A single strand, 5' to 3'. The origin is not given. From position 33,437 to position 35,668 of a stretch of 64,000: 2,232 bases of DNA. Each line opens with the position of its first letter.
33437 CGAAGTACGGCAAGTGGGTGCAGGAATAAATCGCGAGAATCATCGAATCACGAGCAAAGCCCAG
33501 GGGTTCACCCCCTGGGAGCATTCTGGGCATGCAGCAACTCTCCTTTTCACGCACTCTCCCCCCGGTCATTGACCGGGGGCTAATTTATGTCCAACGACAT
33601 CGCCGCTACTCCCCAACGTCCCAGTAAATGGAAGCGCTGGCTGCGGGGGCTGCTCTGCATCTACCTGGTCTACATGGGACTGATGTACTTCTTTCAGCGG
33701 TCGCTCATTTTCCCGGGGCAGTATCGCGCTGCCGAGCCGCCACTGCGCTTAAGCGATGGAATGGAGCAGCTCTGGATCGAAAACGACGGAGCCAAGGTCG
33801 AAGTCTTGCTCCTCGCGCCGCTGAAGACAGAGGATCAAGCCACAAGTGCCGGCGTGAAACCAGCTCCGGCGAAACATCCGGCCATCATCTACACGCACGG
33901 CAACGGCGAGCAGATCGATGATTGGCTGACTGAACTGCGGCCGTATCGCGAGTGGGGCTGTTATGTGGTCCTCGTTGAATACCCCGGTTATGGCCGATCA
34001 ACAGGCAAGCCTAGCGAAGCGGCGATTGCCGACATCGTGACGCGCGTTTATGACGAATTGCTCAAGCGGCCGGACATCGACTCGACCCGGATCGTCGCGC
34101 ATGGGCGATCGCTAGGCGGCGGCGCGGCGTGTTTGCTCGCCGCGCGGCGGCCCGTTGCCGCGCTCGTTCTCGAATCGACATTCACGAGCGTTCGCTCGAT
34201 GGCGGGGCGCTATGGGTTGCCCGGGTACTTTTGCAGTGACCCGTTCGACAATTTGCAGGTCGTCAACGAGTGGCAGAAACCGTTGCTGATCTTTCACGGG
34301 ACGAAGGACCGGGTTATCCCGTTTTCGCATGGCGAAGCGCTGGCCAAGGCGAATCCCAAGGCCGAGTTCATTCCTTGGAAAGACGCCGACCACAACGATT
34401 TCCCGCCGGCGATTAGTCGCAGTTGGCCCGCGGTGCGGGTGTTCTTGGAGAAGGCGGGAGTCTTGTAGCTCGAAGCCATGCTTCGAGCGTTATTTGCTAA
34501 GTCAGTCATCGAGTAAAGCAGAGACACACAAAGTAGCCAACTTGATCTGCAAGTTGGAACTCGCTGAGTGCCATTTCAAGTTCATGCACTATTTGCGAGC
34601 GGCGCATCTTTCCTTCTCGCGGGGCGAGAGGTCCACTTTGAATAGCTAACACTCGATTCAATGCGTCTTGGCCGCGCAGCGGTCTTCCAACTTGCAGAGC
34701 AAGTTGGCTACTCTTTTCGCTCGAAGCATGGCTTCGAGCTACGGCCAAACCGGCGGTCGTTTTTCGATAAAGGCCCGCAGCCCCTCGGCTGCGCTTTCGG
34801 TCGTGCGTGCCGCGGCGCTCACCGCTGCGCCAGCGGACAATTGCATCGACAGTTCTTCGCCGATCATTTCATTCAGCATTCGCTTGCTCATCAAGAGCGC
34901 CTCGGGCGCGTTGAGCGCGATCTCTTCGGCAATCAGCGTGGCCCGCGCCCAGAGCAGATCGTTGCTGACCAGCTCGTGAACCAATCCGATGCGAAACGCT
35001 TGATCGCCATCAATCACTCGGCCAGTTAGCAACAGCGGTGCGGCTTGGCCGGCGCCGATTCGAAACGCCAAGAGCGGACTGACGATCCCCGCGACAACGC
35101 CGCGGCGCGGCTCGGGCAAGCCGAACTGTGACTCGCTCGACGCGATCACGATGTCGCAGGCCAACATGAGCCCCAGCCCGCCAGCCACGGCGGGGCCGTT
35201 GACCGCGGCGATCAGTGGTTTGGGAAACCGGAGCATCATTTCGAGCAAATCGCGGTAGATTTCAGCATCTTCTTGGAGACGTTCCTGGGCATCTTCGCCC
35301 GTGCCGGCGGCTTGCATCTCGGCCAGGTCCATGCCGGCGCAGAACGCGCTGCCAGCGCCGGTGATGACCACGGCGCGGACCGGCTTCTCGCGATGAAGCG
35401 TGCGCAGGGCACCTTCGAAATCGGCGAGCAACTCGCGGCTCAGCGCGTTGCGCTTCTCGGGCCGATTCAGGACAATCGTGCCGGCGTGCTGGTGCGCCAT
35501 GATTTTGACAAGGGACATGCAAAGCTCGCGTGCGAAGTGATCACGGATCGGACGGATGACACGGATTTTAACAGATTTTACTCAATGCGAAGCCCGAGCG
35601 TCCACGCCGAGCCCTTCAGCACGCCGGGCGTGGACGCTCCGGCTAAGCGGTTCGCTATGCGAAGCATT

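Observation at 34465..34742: At least 14 GTAG-headed hairpins with about eight different stem sequences, several as inverted doublets (REPIN-like)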

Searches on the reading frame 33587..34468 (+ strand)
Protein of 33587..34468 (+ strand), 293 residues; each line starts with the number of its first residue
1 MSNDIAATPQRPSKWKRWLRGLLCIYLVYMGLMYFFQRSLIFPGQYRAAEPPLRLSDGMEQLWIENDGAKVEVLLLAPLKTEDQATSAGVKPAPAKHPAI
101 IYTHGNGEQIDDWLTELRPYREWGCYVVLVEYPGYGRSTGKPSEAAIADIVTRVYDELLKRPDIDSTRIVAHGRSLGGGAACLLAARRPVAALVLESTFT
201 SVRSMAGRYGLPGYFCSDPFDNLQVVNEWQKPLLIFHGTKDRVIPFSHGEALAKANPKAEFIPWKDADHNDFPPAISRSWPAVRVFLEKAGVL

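Call 5: search_protein_families(library=pfam, proteins=[window:33587-34468:+], max_evalue=0.01)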
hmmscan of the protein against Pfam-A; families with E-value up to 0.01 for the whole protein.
window:33587-34468:+ (293 aa): 8 families
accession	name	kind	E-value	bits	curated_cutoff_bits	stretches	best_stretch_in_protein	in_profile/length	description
PF00561.26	Abhydrolase_1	-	2.2e-11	44.4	25.8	1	98-215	1-124/245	alpha/beta hydrolase fold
PF12146.15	Hydrolase_4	-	1e-09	38.5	27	1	98-204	5-115/239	Serine aminopeptidase, S33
PF12697.13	Abhydrolase_6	-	1.7e-09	39.1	26.3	1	101-205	2-94/217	Alpha/beta hydrolase family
PF00326.27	Peptidase_S9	-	2.7e-08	34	22.6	1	146-255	44-169/213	Prolyl oligopeptidase family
PF01738.24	DLH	-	1.7e-05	24.9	21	1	141-269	71-186/217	Dienelactone hydrolase family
PF20434.5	BD-FAE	-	1.9e-05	24.7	26.8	1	225-254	184-213/215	BD-FAE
PF20408.4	Abhydrolase_11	-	8.8e-05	22.8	27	1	99-270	4-166/193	Alpha/beta hydrolase domain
PF02230.22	Abhydrolase_2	-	0.0023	18.2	23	0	191-255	116-181/217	Phospholipase/Carboxylesterase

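Call 19: find_homologous_proteins(query=window:33587-34465:+, max_evalue=1e-40)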
Query window:33587-34465:+ (293 aa): 1790 proteins with E <= 1e-40 among 5358 candidates; the best 120 are listed.
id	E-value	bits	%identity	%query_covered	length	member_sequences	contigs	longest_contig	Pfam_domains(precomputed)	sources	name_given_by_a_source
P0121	1.8e-200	683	100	100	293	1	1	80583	PF00326.28,PF12697.14,PF01738.25,PF00561.27,PF12146.16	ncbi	-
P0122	9.0e-176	601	87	100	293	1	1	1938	PF00326.28,PF12697.14,PF01738.25,PF00561.27,PF12146.16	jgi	jgi:pimeloyl-ACP methyl ester carboxylesterase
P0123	4.6e-173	593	86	100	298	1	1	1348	PF00326.28,PF12697.14,PF00561.27,PF12146.16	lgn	-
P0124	5.6e-164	563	83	98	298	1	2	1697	PF00326.28,PF20408.5,PF12697.14,PF01738.25,PF00561.27,PF12146.16,PF08386.17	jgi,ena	jgi:fermentation-respiration switch protein FrsA (DUF1100 family)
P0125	2.6e-161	554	79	98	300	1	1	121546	PF00326.28,PF12697.14,PF00561.27,PF12146.16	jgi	jgi:pimeloyl-ACP methyl ester carboxylesterase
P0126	5.0e-152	523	76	100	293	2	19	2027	PF00326.28,PF20408.5,PF12697.14,PF00561.27,PF12146.16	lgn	-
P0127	1.4e-151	522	76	100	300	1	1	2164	PF00326.28,PF20408.5,PF12697.14,PF00561.27,PF12146.16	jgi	-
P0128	4.4e-151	520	78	98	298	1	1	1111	PF00326.28,PF20408.5,PF12697.14,PF00561.27,PF12146.16,PF08386.17,PF20434.6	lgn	-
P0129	8.8e-150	516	75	100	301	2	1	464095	PF00326.28,PF20408.5,PF12697.14,PF00561.27,PF12146.16,PF08386.17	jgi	jgi:pimeloyl-ACP methyl ester carboxylesterase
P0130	4.7e-149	514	75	100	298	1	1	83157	PF00326.28,PF20408.5,PF12697.14,PF01738.25,PF00561.27,PF12146.16,PF20434.6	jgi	-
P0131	1.1e-148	512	76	98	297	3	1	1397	PF00326.28,PF20408.5,PF12697.14,PF00561.27,PF12146.16,PF20434.6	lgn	-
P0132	4.5e-144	497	74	98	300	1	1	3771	PF00326.28,PF20408.5,PF12697.14,PF00561.27,PF12146.16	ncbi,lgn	-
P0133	4.2e-134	465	70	100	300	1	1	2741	PF00326.28,PF20408.5,PF12697.14,PF00561.27,PF12146.16,PF08386.17,PF20434.6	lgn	-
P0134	3.7e-87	310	52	100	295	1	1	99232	PF00326.28,PF20408.5,PF12697.14,PF00561.27,PF12146.16,PF08386.17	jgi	jgi:uncharacterized protein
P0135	2.6e-86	308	52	92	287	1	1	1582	PF00326.28,PF12697.14,PF00561.27,PF12146.16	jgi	jgi:hypothetical protein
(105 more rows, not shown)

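Call 20: find_encoding_contigs(protein=P0125, flank=10000, max_places=2)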
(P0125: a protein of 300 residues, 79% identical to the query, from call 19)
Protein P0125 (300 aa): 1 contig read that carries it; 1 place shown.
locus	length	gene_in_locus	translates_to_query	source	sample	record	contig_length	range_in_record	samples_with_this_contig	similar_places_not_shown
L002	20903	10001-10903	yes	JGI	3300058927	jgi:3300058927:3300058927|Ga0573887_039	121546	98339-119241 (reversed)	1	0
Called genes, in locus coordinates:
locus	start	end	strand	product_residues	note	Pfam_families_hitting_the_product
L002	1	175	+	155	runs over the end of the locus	PF00190:Cupin_1 (weak), PF07883:Cupin_2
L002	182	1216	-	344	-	-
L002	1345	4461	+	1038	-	-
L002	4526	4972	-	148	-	PF01475:FUR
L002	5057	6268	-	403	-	-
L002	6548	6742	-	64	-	PF14070:YjfB_motility (weak)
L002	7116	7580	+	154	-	PF14588:YjgF_endoribonc, PF01042:Ribonuc_L-PSP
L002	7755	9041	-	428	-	PF13570:Beta-prop_ACSF4 (faint), PF01011:PQQ (faint), PF13360:PQQ_2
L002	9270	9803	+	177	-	PF01625:PMSR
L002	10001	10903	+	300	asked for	PF00561:Abhydrolase_1 (weak), PF12146:Hydrolase_4 (faint), PF12697:Abhydrolase_6 (weak), PF00326:Peptidase_S9 (weak)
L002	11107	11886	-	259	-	PF00378:ECH_1, PF16113:ECH_2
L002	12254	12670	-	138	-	-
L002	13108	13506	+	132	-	-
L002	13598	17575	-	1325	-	PF23500:DUF7133, PF13646:HEAT_2 (weak), PF00034:Cytochrom_C (weak)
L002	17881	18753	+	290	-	PF12974:Phosphonate-bd (faint), PF13531:SBP_bac_11, PF01547:SBP_bac_1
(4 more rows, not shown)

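Call 21: find_encoding_contigs(protein=P0129, flank=10000, max_places=2)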
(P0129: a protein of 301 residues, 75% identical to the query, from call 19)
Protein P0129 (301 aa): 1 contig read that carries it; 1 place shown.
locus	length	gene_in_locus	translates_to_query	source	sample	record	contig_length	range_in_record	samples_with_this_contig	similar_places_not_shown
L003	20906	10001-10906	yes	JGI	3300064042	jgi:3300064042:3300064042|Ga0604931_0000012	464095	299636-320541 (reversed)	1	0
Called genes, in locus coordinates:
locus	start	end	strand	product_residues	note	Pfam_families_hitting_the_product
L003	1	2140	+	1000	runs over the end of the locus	-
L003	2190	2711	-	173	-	-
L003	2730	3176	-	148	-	PF01475:FUR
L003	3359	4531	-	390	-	-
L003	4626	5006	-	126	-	-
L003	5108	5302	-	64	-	PF14070:YjfB_motility (weak)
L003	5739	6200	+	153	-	PF14588:YjgF_endoribonc, PF01042:Ribonuc_L-PSP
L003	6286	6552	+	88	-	-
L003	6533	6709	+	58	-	-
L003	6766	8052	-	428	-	PF01011:PQQ (faint), PF13570:Beta-prop_ACSF4 (faint), PF13360:PQQ_2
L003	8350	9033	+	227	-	PF01625:PMSR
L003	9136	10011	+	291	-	PF03983:SHD1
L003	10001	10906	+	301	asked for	PF12146:Hydrolase_4 (weak), PF20408:Abhydrolase_11 (faint), PF00561:Abhydrolase_1 (weak), PF12697:Abhydrolase_6 (weak), PF00326:Peptidase_S9 (weak), PF08386:Abhydrolase_4 (weak)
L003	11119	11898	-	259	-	PF00378:ECH_1, PF16113:ECH_2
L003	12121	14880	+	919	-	PF04851:ResIII, PF00176:SNF2-rel_dom, PF00271:Helicase_C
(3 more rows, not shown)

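Call 22: find_encoding_contigs(protein=P0130, flank=10000, max_places=2)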
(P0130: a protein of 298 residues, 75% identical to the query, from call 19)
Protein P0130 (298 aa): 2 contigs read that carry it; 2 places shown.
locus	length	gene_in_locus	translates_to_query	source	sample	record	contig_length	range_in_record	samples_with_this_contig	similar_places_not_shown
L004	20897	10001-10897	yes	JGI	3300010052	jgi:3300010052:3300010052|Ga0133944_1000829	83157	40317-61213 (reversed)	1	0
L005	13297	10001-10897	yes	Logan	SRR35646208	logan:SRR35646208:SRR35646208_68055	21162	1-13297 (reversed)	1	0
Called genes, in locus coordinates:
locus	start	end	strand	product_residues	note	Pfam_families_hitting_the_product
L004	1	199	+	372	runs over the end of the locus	PF00724:Oxidored_FMN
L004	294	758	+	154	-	PF00190:Cupin_1 (weak), PF07883:Cupin_2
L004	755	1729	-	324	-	-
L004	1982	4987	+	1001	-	-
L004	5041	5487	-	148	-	PF01475:FUR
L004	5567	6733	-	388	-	-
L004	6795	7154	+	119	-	-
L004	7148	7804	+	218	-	PF14588:YjgF_endoribonc, PF01042:Ribonuc_L-PSP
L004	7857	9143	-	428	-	PF13360:PQQ_2, PF13570:Beta-prop_ACSF4 (faint), PF01011:PQQ (faint), PF13360:PQQ_2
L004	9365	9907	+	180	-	PF01625:PMSR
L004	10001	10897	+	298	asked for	PF20434:BD-FAE (faint), PF00561:Abhydrolase_1 (weak), PF12146:Hydrolase_4 (faint), PF20408:Abhydrolase_11 (weak), PF12697:Abhydrolase_6 (weak), PF00326:Peptidase_S9 (weak), PF01738:DLH (weak)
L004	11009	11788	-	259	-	PF00378:ECH_1, PF16113:ECH_2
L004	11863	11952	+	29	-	-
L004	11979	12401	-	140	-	-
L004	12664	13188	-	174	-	-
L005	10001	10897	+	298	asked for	PF20434:BD-FAE (faint), PF00561:Abhydrolase_1 (weak), PF12146:Hydrolase_4 (faint), PF20408:Abhydrolase_11 (weak), PF12697:Abhydrolase_6 (weak), PF00326:Peptidase_S9 (weak), PF01738:DLH (weak)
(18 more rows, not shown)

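Call 23: find_encoding_contigs(protein=P0122, flank=10000, max_places=2)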
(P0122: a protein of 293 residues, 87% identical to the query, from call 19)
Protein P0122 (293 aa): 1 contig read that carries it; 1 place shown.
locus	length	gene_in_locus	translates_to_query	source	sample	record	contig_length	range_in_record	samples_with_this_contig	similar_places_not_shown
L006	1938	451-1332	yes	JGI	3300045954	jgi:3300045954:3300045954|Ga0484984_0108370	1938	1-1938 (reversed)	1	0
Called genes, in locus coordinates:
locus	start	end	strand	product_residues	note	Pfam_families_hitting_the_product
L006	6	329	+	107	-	PF01625:PMSR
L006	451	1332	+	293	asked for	PF00561:Abhydrolase_1, PF12146:Hydrolase_4 (faint), PF12697:Abhydrolase_6, PF00326:Peptidase_S9 (weak), PF01738:DLH (faint)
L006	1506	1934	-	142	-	PF00378:ECH_1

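Call 51: find_encoding_contigs(protein=P0132, flank=3000, max_places=2)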
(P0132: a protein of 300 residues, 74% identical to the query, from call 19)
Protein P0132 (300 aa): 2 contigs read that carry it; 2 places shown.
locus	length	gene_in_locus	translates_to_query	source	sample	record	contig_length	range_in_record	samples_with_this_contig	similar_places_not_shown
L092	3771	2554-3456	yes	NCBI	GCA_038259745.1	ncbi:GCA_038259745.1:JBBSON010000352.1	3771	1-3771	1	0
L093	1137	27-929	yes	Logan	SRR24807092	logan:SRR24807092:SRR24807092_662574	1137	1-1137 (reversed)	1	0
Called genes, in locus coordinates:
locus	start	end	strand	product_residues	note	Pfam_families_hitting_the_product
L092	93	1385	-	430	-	PF13570:Beta-prop_ACSF4 (faint), PF01011:PQQ (faint), PF13360:PQQ_2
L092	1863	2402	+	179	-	PF01625:PMSR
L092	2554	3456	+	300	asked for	PF00561:Abhydrolase_1 (weak), PF12146:Hydrolase_4 (faint), PF20408:Abhydrolase_11 (faint), PF12697:Abhydrolase_6, PF00326:Peptidase_S9 (faint)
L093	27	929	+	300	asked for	PF00561:Abhydrolase_1 (weak), PF12146:Hydrolase_4 (faint), PF20408:Abhydrolase_11 (faint), PF12697:Abhydrolase_6, PF00326:Peptidase_S9 (faint)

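Call 52: find_encoding_contigs(protein=P0133, flank=3000, max_places=2)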
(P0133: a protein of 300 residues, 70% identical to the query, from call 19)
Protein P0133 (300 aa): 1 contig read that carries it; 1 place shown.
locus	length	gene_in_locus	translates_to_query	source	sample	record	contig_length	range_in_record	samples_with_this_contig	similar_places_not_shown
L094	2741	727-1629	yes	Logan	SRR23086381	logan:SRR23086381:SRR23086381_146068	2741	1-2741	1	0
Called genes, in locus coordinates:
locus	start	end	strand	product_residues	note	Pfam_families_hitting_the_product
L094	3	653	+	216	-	?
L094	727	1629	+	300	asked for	PF00326:Peptidase_S9 (faint), PF20434:BD-FAE (faint), PF00561:Abhydrolase_1 (weak), PF12146:Hydrolase_4 (faint), PF20408:Abhydrolase_11 (weak), PF12697:Abhydrolase_6 (weak), PF08386:Abhydrolase_4 (weak)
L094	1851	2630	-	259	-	PF00378:ECH_1, PF16113:ECH_2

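Call 53: find_encoding_contigs(protein=P0124, flank=3000, max_places=2)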
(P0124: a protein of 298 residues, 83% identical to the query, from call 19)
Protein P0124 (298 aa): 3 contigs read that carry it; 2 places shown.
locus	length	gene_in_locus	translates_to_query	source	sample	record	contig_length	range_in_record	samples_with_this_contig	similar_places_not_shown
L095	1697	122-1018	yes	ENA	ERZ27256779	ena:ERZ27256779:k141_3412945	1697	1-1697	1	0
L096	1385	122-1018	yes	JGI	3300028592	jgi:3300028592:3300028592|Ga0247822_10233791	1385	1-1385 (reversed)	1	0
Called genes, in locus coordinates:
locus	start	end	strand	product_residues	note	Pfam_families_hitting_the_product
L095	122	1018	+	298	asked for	PF00561:Abhydrolase_1, PF12146:Hydrolase_4 (weak), PF20408:Abhydrolase_11 (weak), PF12697:Abhydrolase_6, PF00326:Peptidase_S9 (weak), PF01738:DLH (faint), PF08386:Abhydrolase_4 (weak)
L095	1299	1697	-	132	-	?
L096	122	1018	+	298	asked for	PF00561:Abhydrolase_1, PF12146:Hydrolase_4 (weak), PF20408:Abhydrolase_11 (weak), PF12697:Abhydrolase_6, PF00326:Peptidase_S9 (weak), PF01738:DLH (faint), PF08386:Abhydrolase_4 (weak)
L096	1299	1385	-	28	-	?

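Call 54: find_encoding_contigs(protein=P0127, flank=3000, max_places=2)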
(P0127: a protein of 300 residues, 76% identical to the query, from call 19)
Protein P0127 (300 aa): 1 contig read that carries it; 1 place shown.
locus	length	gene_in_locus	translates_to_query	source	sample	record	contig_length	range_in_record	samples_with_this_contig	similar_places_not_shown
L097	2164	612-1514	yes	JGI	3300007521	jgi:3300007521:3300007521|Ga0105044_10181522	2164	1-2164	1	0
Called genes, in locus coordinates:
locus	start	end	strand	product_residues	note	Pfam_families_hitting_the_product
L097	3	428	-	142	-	?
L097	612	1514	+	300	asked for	PF00561:Abhydrolase_1 (weak), PF12146:Hydrolase_4 (faint), PF20408:Abhydrolase_11 (faint), PF12697:Abhydrolase_6, PF00326:Peptidase_S9 (weak)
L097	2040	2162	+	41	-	?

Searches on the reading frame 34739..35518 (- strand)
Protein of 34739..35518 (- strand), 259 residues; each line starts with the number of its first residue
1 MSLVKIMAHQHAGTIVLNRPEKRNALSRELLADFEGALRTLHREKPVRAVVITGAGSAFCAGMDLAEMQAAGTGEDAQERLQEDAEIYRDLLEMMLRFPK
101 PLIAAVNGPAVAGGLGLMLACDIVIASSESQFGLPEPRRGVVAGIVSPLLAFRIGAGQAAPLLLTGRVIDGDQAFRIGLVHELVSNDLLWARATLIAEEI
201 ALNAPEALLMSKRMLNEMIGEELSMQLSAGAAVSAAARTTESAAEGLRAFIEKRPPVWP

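Call 5: search_protein_families(library=pfam, proteins=[window:34739-35518:-], max_evalue=0.01)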
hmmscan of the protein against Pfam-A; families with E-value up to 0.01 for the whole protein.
window:34739-35518:- (259 aa): 2 families
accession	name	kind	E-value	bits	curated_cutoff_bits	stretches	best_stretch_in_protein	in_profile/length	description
PF00378.25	ECH_1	-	4e-54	184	27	1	14-258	8-248/251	Enoyl-CoA hydratase/isomerase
PF16113.10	ECH_2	-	5.4e-29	102.2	27.2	1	13-187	2-175/335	Enoyl-CoA hydratase/isomerase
